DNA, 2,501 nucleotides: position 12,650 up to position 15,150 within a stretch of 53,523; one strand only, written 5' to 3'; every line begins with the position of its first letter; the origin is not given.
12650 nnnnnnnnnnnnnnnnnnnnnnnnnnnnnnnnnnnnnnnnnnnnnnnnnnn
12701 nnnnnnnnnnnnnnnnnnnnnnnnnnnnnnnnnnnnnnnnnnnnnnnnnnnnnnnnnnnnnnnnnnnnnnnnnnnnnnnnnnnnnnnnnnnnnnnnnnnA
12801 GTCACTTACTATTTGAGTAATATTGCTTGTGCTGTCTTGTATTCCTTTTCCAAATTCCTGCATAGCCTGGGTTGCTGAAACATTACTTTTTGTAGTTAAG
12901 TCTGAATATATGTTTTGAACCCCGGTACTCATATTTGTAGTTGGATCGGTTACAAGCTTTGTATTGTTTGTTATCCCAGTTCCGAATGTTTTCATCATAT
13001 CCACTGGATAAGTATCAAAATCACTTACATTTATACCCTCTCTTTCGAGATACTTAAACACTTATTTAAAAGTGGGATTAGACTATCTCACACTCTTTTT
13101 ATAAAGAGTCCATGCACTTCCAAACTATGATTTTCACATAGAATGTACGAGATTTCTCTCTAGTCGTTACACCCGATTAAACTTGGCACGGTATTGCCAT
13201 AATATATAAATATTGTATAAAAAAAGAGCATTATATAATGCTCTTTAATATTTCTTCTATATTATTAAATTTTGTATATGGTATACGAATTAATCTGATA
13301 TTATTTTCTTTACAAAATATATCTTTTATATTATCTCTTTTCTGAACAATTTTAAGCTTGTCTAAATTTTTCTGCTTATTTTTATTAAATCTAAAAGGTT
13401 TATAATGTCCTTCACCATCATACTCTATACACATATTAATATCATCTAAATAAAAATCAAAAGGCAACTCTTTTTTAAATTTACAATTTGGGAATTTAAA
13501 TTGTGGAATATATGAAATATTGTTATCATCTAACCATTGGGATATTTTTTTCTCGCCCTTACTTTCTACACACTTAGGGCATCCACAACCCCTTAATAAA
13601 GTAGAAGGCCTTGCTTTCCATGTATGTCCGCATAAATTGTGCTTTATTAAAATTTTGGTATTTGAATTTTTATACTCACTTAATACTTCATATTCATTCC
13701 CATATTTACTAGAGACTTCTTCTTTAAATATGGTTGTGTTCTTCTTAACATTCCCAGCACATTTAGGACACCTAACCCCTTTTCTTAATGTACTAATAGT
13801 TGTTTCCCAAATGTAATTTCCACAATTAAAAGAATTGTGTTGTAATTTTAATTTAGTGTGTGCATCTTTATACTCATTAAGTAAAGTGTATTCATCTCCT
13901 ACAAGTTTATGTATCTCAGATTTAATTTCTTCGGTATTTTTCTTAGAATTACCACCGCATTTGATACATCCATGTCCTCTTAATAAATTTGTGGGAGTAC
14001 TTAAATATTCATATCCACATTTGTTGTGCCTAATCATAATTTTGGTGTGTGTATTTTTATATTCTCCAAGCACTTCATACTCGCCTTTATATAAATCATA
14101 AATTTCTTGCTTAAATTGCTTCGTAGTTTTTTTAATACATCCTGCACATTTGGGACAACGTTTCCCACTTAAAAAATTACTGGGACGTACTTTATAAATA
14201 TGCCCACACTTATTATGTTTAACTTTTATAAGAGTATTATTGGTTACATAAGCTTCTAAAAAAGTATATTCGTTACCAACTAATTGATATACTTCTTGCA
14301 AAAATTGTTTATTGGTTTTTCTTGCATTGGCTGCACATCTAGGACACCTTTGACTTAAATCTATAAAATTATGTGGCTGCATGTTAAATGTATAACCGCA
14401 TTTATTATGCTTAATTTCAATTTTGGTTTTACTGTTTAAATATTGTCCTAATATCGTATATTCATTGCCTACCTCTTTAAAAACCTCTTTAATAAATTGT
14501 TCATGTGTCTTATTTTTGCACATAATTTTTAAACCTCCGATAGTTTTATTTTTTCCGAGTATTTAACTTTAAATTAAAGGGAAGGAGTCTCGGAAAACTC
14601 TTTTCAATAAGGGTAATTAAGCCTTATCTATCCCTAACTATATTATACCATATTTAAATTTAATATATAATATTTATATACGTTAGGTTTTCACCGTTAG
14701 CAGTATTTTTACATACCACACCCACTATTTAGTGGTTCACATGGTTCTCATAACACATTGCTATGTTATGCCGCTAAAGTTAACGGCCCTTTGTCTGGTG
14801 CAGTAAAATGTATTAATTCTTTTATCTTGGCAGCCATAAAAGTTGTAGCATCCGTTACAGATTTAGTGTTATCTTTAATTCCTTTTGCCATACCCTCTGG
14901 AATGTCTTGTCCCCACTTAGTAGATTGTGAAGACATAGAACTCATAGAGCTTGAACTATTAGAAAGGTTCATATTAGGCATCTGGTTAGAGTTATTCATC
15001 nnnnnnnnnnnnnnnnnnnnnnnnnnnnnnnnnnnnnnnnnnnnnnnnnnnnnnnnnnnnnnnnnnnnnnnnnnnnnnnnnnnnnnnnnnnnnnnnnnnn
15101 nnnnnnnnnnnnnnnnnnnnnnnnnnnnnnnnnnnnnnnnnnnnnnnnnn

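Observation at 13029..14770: Group I (IA-type) intron with a homing-endonuclease ORF at the tape-measure / transglycosylase junction; splice outcome unclear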

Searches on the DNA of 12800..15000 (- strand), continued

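Call 31: search_rna_families(sources=[L004, L005, L006, L007, L008, L009], threshold=evalue, max_evalue=1, show_alignments=3)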
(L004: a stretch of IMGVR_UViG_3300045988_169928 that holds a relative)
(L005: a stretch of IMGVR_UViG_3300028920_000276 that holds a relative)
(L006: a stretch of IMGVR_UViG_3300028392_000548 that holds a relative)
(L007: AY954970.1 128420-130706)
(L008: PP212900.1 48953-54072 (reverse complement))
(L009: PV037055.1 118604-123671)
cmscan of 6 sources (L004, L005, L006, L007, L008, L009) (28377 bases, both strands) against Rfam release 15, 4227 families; matches with E-value up to 1: 1.
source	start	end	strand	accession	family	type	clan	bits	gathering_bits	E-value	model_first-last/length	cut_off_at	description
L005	3072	3112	+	RF01335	CRISPR-DR22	Gene; CRISPR;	-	24.1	50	0.62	1-36/36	no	CRISPR RNA direct repeat element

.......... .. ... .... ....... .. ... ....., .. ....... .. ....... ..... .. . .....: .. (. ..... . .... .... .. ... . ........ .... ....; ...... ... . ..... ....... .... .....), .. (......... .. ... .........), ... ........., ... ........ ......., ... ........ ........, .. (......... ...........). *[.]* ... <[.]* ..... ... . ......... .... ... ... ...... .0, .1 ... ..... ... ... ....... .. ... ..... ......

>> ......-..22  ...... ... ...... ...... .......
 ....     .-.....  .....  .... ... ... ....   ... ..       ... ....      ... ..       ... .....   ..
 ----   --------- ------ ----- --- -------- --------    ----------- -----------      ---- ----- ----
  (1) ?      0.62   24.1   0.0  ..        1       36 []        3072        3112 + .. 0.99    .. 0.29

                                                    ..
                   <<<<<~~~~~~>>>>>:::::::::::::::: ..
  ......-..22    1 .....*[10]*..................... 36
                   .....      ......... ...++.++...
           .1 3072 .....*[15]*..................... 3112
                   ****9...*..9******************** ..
